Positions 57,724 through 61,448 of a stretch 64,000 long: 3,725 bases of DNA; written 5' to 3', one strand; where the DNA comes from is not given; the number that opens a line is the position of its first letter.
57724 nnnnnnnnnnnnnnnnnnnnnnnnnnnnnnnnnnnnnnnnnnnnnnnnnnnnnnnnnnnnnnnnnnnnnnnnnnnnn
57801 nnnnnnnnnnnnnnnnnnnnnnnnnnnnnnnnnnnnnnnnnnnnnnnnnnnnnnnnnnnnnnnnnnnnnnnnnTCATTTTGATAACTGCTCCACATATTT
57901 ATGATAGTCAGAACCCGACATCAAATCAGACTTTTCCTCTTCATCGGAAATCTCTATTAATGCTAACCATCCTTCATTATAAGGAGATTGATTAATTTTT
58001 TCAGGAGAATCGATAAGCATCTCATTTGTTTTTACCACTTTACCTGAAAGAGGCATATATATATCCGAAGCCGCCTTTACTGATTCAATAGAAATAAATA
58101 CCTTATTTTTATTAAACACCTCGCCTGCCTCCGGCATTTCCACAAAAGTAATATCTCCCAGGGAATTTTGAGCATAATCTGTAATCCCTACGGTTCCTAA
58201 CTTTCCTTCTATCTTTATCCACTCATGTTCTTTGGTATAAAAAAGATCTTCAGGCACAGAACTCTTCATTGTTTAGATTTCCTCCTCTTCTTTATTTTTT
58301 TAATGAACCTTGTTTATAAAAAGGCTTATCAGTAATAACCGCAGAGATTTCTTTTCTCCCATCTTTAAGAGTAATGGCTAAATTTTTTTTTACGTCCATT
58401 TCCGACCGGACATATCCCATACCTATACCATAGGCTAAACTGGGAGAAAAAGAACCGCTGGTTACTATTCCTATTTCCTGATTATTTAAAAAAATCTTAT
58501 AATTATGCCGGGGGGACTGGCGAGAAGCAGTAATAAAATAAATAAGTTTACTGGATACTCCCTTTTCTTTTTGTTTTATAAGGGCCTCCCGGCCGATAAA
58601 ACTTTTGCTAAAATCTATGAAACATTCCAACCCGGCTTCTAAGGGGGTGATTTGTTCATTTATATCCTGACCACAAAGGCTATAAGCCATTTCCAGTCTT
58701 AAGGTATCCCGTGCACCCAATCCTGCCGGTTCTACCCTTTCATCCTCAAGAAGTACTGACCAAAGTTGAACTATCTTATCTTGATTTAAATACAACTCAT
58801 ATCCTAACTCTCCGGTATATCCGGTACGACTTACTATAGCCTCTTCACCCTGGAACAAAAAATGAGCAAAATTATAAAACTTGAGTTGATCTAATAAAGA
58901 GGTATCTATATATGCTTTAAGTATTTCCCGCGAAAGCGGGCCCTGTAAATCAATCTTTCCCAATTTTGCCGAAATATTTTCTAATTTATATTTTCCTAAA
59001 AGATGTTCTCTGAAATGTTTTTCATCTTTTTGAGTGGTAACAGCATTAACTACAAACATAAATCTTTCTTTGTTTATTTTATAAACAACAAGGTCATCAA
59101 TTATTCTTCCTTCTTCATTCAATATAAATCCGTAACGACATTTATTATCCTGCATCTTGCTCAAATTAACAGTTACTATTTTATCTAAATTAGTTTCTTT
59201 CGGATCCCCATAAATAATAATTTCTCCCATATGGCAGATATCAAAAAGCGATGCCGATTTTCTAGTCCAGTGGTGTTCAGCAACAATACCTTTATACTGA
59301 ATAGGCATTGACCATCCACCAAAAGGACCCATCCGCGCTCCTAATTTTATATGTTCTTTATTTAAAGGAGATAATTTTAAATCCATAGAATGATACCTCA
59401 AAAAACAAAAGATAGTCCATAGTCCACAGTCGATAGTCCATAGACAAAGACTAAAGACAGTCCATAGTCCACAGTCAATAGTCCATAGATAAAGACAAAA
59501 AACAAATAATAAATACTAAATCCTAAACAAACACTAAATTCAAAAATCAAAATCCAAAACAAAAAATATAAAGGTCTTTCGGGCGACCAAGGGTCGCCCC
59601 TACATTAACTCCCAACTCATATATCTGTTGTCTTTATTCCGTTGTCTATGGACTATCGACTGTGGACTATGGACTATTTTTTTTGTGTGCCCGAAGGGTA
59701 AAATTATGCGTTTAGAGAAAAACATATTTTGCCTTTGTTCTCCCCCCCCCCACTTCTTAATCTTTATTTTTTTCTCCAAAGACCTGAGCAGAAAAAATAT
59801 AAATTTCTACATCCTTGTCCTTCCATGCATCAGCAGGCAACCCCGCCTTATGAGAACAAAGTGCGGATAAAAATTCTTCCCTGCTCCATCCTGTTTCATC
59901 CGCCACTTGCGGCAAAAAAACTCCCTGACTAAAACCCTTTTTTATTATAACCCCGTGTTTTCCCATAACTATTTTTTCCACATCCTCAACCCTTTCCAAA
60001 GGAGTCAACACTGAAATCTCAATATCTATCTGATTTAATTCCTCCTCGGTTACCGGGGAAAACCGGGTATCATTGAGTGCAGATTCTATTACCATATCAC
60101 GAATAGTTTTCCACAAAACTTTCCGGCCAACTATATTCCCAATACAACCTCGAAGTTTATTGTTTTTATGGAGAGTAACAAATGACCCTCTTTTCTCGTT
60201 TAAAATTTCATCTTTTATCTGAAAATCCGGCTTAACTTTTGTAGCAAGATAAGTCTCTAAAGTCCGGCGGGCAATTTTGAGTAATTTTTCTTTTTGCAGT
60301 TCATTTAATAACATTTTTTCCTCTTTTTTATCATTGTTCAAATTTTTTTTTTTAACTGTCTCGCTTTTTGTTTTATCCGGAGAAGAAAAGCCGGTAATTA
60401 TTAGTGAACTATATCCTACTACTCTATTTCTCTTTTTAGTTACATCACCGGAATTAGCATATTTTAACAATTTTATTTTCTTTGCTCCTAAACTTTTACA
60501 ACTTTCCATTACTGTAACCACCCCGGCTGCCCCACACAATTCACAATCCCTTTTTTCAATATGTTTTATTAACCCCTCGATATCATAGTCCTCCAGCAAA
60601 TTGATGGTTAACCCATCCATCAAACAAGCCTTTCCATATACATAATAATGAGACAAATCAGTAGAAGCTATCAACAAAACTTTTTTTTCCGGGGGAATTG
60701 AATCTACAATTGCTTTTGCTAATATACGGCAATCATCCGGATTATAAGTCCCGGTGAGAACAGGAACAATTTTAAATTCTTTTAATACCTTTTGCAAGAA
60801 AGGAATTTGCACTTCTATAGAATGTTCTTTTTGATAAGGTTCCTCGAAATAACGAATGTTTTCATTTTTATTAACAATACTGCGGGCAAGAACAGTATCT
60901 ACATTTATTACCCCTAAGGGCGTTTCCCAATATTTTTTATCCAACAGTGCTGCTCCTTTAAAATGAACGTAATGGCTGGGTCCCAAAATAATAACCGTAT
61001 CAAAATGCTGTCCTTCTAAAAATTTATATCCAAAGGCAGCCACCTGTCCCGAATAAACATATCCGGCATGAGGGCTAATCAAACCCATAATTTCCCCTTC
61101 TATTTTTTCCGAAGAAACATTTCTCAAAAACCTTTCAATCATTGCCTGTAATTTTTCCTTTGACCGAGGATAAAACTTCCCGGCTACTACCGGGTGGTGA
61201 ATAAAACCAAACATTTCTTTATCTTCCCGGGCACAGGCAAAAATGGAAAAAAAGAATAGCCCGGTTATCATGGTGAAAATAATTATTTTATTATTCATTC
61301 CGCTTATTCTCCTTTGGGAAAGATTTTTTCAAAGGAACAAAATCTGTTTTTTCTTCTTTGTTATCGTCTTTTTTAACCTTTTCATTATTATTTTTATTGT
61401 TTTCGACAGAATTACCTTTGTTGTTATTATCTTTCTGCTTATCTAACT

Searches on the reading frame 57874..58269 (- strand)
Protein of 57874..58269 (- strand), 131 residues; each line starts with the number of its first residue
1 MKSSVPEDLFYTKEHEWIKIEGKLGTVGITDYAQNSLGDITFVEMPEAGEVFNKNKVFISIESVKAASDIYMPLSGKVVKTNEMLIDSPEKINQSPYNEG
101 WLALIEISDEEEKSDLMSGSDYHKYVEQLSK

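Call 63: find_encoding_contigs(protein=window:57874-58269:-, flank=6000, max_places=10)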
Protein window:57874-58269:- (131 aa): 17 contigs read that carry it; 10 places shown.
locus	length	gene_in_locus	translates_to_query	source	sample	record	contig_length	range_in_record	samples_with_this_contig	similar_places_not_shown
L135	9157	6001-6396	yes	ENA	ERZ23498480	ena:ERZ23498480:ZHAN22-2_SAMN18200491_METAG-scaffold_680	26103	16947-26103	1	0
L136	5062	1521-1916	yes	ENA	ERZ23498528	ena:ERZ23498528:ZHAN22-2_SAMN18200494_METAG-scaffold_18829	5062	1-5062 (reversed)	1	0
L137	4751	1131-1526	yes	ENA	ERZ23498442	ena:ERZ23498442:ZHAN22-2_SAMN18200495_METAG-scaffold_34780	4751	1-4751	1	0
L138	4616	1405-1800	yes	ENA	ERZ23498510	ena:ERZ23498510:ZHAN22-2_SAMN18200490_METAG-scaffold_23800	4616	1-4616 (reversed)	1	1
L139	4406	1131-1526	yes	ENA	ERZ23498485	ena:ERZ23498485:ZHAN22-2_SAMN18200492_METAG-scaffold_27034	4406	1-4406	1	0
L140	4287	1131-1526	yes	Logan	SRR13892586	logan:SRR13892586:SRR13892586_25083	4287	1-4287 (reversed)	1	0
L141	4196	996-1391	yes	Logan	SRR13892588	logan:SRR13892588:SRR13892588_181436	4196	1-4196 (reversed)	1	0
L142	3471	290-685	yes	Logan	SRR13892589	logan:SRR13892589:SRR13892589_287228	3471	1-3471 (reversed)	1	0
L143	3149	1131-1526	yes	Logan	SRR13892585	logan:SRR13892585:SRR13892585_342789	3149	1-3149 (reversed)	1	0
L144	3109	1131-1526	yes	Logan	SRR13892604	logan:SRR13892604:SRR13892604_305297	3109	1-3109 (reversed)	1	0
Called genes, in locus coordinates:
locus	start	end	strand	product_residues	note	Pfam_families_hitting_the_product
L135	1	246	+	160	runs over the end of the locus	PF18306:LDcluster4, PF03641:Lysine_decarbox (weak)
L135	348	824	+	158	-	PF02580:Tyr_Deacylase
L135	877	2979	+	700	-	-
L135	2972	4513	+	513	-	PF01875:Memo, PF01871:AMMECR1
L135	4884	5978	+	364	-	PF01571:GCV_T, PF08669:GCV_T_C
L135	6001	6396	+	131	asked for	PF01597:GCV_H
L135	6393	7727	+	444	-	PF02347:GDC-P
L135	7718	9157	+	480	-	?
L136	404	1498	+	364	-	PF01571:GCV_T, PF08669:GCV_T_C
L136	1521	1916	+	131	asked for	PF01597:GCV_H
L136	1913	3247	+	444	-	PF02347:GDC-P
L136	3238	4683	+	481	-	PF02347:GDC-P, PF00266:Aminotran_5 (weak), PF21478:GcvP2_C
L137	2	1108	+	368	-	?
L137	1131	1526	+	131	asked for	PF01597:GCV_H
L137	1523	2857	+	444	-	PF02347:GDC-P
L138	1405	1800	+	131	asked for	PF01597:GCV_H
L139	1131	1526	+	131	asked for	PF01597:GCV_H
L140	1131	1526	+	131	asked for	PF01597:GCV_H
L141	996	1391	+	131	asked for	PF01597:GCV_H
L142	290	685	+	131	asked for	PF01597:GCV_H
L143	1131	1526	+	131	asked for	PF01597:GCV_H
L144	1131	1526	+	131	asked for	PF01597:GCV_H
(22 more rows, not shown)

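Call 79: search_protein_families(library=pfam, proteins=[window:57874-58269:-], max_evalue=0.00001)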
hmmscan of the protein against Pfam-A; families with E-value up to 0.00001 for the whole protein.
window:57874-58269:- (131 aa): 1 family
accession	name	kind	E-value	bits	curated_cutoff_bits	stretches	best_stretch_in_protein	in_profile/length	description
PF01597.25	GCV_H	-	3.9e-42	143.4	22.2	1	10-128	2-121/122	Glycine cleavage H-protein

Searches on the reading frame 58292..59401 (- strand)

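Call 79: search_protein_families(library=pfam, proteins=[window:58292-59401:-], max_evalue=0.00001)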
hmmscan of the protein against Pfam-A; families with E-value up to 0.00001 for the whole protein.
window:58292-59401:- (369 aa): 2 families
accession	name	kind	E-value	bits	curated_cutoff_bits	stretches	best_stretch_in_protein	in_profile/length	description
PF01571.26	GCV_T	-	1.1e-83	280.8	25.6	1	13-260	1-254/255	Aminomethyltransferase folate-binding domain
PF08669.17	GCV_T_C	-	5.1e-16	58.8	25.9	1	286-363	3-80/80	Glycine cleavage T-protein C-terminal barrel domain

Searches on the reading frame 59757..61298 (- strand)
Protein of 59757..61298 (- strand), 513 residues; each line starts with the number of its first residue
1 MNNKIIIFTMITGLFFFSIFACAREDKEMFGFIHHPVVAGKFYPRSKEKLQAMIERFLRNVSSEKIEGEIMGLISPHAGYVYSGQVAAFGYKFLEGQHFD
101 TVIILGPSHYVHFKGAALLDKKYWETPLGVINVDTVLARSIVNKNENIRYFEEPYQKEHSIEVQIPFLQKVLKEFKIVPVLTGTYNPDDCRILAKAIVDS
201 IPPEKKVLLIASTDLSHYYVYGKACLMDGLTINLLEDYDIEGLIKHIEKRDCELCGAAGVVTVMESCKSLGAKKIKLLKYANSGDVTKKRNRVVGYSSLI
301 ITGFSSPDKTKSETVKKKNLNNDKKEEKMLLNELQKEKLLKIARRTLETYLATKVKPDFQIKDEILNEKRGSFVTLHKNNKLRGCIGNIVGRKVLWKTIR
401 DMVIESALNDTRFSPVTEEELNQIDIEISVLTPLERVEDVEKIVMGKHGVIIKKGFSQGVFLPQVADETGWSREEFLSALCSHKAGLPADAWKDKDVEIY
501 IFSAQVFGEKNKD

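Call 20: search_protein_families(library=pfam, proteins=[window:59757-61298:-])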
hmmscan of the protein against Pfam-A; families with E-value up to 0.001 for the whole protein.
window:59757-61298:- (513 aa): 2 families
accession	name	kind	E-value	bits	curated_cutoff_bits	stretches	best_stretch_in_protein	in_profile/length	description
PF01875.22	Memo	-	2.3e-65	220.9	27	1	35-299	1-268/269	Memo-like protein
PF01871.22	AMMECR1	-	5.3e-57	192.4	25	1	340-507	1-168/168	AMMECR1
